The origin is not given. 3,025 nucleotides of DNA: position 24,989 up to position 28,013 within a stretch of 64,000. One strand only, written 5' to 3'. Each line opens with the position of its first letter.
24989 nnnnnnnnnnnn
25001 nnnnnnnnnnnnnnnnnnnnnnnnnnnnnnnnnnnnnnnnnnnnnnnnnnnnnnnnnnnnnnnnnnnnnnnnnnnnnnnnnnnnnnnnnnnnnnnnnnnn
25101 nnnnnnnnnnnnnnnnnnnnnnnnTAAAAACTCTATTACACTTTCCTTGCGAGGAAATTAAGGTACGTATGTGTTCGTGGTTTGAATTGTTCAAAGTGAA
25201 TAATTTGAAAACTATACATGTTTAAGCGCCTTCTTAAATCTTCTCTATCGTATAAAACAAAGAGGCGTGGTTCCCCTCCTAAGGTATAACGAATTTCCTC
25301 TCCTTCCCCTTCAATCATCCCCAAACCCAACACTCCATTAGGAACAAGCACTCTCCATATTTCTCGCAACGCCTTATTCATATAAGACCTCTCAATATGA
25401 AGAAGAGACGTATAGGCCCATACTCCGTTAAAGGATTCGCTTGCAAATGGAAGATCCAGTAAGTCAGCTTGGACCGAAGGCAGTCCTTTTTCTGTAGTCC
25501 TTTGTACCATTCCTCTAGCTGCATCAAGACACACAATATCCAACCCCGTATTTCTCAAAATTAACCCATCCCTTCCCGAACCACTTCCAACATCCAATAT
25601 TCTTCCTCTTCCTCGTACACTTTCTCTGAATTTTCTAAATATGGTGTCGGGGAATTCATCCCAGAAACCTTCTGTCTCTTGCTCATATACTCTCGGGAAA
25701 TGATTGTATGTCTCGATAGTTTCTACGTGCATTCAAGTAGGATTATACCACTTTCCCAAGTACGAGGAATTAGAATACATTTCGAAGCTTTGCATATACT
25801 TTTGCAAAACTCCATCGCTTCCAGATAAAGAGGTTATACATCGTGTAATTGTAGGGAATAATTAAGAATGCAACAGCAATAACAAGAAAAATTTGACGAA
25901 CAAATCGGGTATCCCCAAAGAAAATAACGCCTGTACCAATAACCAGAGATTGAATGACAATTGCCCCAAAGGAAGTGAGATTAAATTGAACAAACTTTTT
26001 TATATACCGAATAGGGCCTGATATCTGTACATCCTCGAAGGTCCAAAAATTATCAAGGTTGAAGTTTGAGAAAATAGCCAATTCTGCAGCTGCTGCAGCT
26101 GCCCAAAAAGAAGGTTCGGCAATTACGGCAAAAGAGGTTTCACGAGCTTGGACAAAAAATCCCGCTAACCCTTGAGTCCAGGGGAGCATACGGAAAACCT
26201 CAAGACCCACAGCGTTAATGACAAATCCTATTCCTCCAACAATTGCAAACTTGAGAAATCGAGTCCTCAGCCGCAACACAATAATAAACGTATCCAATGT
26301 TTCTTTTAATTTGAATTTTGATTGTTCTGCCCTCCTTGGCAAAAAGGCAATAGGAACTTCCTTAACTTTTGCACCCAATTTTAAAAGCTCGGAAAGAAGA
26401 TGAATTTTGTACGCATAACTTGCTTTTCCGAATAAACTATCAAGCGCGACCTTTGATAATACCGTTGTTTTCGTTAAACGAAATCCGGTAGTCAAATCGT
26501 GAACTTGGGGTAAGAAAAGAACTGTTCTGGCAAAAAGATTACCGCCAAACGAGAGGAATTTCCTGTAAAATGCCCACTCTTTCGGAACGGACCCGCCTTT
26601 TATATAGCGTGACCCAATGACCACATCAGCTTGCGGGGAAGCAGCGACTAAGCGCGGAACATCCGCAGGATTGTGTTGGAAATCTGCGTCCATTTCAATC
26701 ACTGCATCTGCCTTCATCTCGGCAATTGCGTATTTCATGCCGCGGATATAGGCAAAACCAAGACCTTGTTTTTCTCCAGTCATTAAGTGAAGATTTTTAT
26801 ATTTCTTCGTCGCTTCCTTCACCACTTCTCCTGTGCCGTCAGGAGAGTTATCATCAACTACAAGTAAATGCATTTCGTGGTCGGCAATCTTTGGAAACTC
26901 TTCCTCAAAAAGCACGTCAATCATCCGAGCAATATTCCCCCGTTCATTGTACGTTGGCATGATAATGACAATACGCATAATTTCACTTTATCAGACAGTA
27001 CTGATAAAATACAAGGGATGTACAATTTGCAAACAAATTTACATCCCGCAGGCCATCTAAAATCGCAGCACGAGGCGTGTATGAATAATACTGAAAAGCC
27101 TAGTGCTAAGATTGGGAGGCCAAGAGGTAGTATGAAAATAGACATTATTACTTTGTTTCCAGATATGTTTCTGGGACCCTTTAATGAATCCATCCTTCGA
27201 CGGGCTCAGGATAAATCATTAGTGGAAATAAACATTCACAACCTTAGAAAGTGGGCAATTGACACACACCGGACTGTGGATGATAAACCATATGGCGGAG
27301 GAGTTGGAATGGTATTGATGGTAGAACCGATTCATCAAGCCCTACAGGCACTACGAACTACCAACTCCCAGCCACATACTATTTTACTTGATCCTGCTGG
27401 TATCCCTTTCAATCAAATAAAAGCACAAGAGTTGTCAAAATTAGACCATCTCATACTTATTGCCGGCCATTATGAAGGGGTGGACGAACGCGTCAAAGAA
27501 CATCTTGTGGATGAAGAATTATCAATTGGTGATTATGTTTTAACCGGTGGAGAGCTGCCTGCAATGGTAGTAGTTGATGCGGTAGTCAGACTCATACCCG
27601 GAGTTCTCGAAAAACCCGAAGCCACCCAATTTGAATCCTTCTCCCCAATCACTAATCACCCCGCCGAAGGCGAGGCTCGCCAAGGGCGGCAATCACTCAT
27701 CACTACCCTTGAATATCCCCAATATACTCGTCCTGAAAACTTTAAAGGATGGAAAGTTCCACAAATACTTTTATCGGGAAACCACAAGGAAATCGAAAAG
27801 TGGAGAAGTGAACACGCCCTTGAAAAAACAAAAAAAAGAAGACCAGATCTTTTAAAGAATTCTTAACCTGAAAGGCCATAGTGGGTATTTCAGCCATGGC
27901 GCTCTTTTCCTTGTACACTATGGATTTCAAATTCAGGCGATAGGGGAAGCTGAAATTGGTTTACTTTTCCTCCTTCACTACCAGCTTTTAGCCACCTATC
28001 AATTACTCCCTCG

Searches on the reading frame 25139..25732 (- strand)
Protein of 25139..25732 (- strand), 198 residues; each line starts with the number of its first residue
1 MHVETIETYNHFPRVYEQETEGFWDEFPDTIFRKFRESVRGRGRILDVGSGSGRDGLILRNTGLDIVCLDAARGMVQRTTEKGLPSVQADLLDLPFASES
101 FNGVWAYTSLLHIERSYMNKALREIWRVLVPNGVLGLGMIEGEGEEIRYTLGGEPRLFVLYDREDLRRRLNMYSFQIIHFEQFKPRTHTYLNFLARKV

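Call 96: search_protein_families(library=pfam, proteins=[window:25139-25732:-], max_evalue=0.0001)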
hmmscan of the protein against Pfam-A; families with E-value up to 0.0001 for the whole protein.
window:25139-25732:- (198 aa): 5 families
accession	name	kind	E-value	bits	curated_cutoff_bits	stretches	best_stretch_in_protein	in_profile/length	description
PF08241.18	Methyltransf_11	-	1.2e-16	61.5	21.2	1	46-135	1-93/95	Methyltransferase domain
PF13649.12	Methyltransf_25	-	4.1e-15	56.7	27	1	45-133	1-97/97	Methyltransferase domain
PF08242.18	Methyltransf_12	-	6.6e-09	36.8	30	1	46-135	1-98/98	Methyltransferase domain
PF13489.12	Methyltransf_23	-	2.7e-06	27.6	27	1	39-179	20-163/164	Methyltransferase domain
PF13847.12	Methyltransf_31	-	1.7e-05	25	27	1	44-135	6-107/145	Methyltransferase domain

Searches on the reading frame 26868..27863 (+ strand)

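Call 97: search_protein_families(library=pfam, proteins=[window:26868-27863:+], max_evalue=0.0001)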
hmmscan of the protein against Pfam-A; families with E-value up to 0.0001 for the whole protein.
window:26868-27863:+ (332 aa): 1 family
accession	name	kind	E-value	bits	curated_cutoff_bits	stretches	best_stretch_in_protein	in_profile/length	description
PF01746.26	tRNA_m1G_MT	-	1.2e-60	205.1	27.3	1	111-326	2-195/195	tRNA (Guanine-1)-methyltransferase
